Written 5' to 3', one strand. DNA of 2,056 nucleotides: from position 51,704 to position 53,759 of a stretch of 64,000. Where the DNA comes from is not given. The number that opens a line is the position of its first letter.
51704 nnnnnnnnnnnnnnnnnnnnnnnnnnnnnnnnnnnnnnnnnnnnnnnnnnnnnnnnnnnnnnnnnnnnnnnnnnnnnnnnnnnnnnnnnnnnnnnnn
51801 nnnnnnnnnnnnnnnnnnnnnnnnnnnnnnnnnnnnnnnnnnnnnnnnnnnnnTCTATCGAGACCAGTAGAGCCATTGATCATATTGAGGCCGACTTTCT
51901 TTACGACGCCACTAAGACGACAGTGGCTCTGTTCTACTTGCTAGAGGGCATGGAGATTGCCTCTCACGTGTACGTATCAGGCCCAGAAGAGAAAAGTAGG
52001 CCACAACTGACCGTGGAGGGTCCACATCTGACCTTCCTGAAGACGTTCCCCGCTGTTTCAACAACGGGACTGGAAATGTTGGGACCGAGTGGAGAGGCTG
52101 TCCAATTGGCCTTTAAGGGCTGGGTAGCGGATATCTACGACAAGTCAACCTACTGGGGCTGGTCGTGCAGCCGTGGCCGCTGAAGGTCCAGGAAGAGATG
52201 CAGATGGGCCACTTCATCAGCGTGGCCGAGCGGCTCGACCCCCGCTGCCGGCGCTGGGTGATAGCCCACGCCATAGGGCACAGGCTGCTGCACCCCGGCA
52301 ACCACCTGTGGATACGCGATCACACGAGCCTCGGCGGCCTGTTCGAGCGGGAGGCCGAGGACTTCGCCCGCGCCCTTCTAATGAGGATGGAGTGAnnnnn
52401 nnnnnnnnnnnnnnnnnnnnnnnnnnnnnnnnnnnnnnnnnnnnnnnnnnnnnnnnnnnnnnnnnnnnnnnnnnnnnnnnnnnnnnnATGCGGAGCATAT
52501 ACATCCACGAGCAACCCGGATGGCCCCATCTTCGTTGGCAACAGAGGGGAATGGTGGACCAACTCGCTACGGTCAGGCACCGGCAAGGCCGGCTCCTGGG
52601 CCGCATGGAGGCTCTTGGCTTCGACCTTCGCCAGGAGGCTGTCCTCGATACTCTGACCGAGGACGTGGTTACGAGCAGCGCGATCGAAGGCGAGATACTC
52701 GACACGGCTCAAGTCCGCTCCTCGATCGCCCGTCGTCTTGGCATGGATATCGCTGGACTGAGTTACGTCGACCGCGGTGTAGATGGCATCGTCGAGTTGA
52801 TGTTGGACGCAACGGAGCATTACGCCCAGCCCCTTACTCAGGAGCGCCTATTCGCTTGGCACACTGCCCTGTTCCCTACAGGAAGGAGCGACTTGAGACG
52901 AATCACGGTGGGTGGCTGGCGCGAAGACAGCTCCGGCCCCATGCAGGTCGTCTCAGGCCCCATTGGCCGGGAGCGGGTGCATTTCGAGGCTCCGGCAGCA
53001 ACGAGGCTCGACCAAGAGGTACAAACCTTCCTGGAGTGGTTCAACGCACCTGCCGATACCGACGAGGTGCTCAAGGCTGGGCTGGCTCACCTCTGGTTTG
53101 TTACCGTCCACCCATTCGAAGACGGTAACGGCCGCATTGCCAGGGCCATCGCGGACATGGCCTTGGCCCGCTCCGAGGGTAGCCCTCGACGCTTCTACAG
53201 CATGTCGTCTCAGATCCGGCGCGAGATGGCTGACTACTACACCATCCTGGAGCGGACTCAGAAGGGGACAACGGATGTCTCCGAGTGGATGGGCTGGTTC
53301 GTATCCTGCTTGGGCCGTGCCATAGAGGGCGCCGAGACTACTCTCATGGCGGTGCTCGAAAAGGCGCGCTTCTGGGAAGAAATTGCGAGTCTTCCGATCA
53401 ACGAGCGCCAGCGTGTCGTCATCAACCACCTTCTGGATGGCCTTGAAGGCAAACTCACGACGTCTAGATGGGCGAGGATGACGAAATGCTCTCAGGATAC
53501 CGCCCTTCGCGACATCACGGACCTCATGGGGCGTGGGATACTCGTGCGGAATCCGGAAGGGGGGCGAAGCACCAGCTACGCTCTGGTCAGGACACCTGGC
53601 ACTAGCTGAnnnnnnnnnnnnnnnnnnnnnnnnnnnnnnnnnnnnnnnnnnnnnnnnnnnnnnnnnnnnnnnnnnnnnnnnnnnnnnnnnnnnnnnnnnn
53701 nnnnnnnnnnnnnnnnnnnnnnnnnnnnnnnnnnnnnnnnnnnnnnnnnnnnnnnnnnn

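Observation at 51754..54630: Fic + TIR-like two-gene cassette bracketed by 35-nt direct repeats, next to the serine recombinase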

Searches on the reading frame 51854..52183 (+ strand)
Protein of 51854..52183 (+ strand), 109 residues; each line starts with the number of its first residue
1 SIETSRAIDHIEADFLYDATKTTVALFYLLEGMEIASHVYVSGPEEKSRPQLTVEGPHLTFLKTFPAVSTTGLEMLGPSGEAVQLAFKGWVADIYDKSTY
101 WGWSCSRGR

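Call 11: search_protein_families(library=pfam, proteins=[window:51854-52183:+], max_evalue=0.01)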
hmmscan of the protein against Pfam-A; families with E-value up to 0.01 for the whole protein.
window:51854-52183:+ (109 aa): 0 families

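Call 24: search_protein_families(library=padloc, proteins=[window:51854-52183:+], max_evalue=0.01)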
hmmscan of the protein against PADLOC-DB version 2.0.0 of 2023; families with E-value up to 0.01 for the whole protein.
window:51854-52183:+ (109 aa): 0 families

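Call 25: search_protein_families(library=ncbifam, proteins=[window:51854-52183:+], max_evalue=0.01)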
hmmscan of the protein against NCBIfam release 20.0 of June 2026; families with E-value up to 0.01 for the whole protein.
window:51854-52183:+ (109 aa): 0 families

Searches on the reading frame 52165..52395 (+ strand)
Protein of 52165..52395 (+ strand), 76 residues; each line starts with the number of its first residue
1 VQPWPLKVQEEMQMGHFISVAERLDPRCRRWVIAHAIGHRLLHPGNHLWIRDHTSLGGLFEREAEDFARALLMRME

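Call 11: search_protein_families(library=pfam, proteins=[window:52165-52395:+], max_evalue=0.01)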
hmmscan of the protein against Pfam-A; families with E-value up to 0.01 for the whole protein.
window:52165-52395:+ (76 aa): 1 family
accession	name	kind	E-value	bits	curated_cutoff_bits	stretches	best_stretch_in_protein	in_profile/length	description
PF06114.19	Peptidase_M78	-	6.7e-07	29.6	22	1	14-73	27-87/123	IrrE N-terminal-like domain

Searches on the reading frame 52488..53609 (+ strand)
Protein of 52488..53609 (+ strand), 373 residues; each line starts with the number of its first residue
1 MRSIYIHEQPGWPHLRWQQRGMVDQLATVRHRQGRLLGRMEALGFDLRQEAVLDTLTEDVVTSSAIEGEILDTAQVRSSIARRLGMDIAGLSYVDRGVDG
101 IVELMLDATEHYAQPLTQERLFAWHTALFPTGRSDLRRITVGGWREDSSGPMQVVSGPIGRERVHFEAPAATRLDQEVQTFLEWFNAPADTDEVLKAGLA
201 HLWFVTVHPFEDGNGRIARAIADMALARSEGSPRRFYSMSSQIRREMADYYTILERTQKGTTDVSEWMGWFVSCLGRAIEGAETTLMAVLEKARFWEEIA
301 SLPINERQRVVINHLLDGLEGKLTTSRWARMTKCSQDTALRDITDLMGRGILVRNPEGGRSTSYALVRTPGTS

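Call 11: search_protein_families(library=pfam, proteins=[window:52488-53609:+], max_evalue=0.01)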
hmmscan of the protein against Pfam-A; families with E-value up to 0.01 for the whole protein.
window:52488-53609:+ (373 aa): 2 families
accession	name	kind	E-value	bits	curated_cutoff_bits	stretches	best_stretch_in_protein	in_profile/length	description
PF13776.11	DUF4172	-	4.8e-33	113.7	25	1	5-86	1-82/82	Domain of unknown function (DUF4172)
PF02661.23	Fic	-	5.1e-13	50.1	24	1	115-226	1-93/93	Fic/DOC family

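Call 12: find_encoding_contigs(protein=window:52488-53609:+, flank=10000, max_places=10)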
Protein window:52488-53609:+ (373 aa): no gene with exactly this product is on record in the collection.

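Call 24: search_protein_families(library=padloc, proteins=[window:52488-53609:+], max_evalue=0.01)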
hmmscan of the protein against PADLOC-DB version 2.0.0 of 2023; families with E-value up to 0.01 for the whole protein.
window:52488-53609:+ (373 aa): 7 families
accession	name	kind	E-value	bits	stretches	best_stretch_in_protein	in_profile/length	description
PDLC03963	SoFic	-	1.3e-37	128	1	14-365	17-350/361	-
PDLC04966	PDC-S24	-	2.2e-16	57.8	1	113-267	229-378/497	-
PDLC04839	PDC-S04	-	3.8e-08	31.3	1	172-241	98-174/205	-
PDLC04837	PDC-S04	-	1.9e-07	28.6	1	110-221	79-178/234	-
PDLC04836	PDC-S04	-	2e-07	28.4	1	109-222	82-183/244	-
PDLC04840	PDC-S04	-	4e-06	24.7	1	185-230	132-178/227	-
PDLC04838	PDC-S04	-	0.0053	14.6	0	205-229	141-164/209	-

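Call 25: search_protein_families(library=ncbifam, proteins=[window:52488-53609:+], max_evalue=0.01)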
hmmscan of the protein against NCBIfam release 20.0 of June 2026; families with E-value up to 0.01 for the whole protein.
window:52488-53609:+ (373 aa): 3 families
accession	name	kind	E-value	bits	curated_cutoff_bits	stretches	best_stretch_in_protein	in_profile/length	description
NF046030.1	ProtAdlyltaseSoFic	equivalog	7.5e-10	38.3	550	1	177-289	162-270/361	protein adenylyltransferase Fic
NF041381.1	XopAC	subfamily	4.4e-07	28.9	450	1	114-229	302-414/451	XopAC/AvrAC family type III secretion system effector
TIGR02613.1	mob_myst_B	hypoth_equivalog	2.9e-05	24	124.4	1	201-236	116-151/186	mobile mystery protein B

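Call 26: search_solved_structures(query=window:52488-53609:+, show_alignments=1)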
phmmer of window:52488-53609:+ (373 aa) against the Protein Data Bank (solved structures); distinct sequences matched with E-value up to 0.001: 24.
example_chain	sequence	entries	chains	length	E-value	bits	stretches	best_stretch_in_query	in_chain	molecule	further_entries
8cil_A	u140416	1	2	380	2.6e-93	316.2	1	5-366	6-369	Fic family protein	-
6i7i_A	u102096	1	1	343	1.1e-08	37.8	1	168-278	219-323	Adenosine monophosphate-protein transferase FICD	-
6i7h_A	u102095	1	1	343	1.3e-08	37.6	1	168-278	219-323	Adenosine monophosphate-protein transferase FICD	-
6i7g_A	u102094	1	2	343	1.3e-08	37.5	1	168-278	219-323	Adenosine monophosphate-protein transferase FICD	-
4u04_A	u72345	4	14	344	1.3e-08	37.5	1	168-278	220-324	Adenosine monophosphate-protein transferase FICD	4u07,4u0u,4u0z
6i7j_A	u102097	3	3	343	1.4e-08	37.4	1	168-278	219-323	Adenosine monophosphate-protein transferase FICD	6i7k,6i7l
4u0s_A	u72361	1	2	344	1.6e-08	37.2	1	168-278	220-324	Adenosine monophosphate-protein transferase FICD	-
3cuc_A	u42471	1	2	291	2.2e-08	36.8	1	123-231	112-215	Protein of unknown function with a Fic domain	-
9yz5_A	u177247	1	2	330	2.3e-08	36.7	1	168-275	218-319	Protein adenylyltransferase FICD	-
8uqu_A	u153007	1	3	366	3.3e-08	36.2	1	50-285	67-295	Fido domain-containing protein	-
9vjc_A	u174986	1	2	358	4.2e-08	35.9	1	183-281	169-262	Protein adenylyltransferase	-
9tcl_B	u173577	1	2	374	8.4e-08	34.9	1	169-285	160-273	Protein adenylyltransferase SoFic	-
9tch_A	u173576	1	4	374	8.5e-08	34.9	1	169-285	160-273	Protein adenylyltransferase SoFic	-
9tc4_A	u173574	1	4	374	8.5e-08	34.8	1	169-285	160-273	Protein adenylyltransferase SoFic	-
3eqx_A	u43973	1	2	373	8.7e-08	34.8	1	169-285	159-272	FIC DOMAIN CONTAINING TRANSCRIPTIONAL REGULATOR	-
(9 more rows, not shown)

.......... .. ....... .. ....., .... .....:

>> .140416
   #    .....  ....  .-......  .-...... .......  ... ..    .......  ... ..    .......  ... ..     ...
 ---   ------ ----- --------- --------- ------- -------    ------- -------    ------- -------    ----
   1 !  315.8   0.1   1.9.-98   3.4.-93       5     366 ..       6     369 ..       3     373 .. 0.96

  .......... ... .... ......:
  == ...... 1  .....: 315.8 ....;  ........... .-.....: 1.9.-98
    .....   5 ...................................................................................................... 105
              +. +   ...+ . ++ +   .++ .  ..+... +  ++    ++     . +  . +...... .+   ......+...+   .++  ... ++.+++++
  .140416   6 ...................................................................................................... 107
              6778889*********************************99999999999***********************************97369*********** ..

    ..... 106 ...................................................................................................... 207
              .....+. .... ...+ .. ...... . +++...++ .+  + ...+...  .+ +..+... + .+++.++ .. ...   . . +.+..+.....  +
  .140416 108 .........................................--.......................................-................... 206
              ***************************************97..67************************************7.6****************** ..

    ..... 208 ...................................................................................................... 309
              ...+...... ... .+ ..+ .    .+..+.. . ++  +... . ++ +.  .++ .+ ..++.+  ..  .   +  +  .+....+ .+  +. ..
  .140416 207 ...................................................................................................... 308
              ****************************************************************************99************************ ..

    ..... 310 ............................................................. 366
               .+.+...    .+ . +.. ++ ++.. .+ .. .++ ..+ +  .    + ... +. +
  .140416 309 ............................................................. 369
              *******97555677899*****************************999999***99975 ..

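Call 46: find_homologous_proteins(query=window:52488-53609:+)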
Query window:52488-53609:+ (373 aa): 8000 proteins with E <= 0.001 among 8000 candidates; the best 120 are listed.
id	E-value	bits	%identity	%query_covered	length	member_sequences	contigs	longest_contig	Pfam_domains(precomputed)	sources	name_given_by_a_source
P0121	4.0e-230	781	93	100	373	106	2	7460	PF13776.12,PF02661.24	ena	-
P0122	9.1e-215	731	87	99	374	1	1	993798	PF13776.12,PF02661.24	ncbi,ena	-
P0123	3.2e-212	722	87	99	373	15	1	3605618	PF13776.12,PF02661.24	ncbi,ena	-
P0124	4.4e-211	719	92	95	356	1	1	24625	PF13776.12,PF02661.24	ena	-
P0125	1.8e-208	710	83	100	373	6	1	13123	PF13776.12,PF02661.24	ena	-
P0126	1.3e-206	704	84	99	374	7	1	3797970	PF13776.12,PF02661.24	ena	-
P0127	5.3e-204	695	89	94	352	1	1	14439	PF13776.12,PF02661.24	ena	-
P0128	6.3e-204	695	89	94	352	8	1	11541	PF13776.12,PF02661.24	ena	-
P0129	8.1e-203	691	81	99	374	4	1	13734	PF13776.12,PF02661.24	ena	-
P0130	1.4e-201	687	81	99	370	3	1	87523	PF13776.12,PF02661.24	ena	-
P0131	1.6e-201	687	81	99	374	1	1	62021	PF13776.12,PF02661.24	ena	-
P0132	1.2e-200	684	81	98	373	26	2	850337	PF13776.12,PF02661.24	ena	-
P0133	4.4e-199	679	81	100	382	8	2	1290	PF13776.12,PF02661.24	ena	-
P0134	2.3e-198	677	80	100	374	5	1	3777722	PF13776.12,PF02661.24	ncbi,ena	-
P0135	2.4e-198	677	80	100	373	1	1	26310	PF13776.12,PF02661.24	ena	-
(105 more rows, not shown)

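Call 48: find_related_loci(query=A3, collection=metagenome_contigs, flank=5000)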
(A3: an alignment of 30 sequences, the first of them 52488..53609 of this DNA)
Query A3 (373 aa) in metagenome_contigs; peptide patterns used: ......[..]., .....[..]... (x = any residue, [..] = any of these).
600 stretches matched a pattern (row limit reached: there are more); 583 encode a relative of the query (tblastn E <= 1e-3); the best 80 are kept; 80 distinct loci.
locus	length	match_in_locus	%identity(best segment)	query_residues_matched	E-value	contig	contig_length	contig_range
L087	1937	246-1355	79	1-370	0e+0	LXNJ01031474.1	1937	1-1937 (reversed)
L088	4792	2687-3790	71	1-368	0e+0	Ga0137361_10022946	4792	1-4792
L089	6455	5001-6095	71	5-369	2e-176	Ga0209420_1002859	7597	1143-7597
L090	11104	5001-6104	69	1-368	6e-175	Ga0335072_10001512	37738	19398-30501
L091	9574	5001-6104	70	2-369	3e-175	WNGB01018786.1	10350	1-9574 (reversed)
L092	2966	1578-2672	70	2-366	0e+0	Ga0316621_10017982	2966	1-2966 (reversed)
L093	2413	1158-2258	70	2-368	0e+0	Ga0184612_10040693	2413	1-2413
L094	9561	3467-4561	68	3-367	5e-174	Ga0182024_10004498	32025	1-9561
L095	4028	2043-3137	71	2-366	6e-180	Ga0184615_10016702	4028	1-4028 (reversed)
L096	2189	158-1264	68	3-371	0e+0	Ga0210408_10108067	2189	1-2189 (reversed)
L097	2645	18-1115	68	1-366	0e+0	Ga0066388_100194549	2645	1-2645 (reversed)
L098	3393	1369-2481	67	3-373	0e+0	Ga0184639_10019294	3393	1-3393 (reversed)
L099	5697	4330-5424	68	4-368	7e-175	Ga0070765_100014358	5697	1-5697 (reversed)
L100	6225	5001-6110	68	1-370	1e-172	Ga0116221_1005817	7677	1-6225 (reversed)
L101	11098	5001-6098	67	1-366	2e-172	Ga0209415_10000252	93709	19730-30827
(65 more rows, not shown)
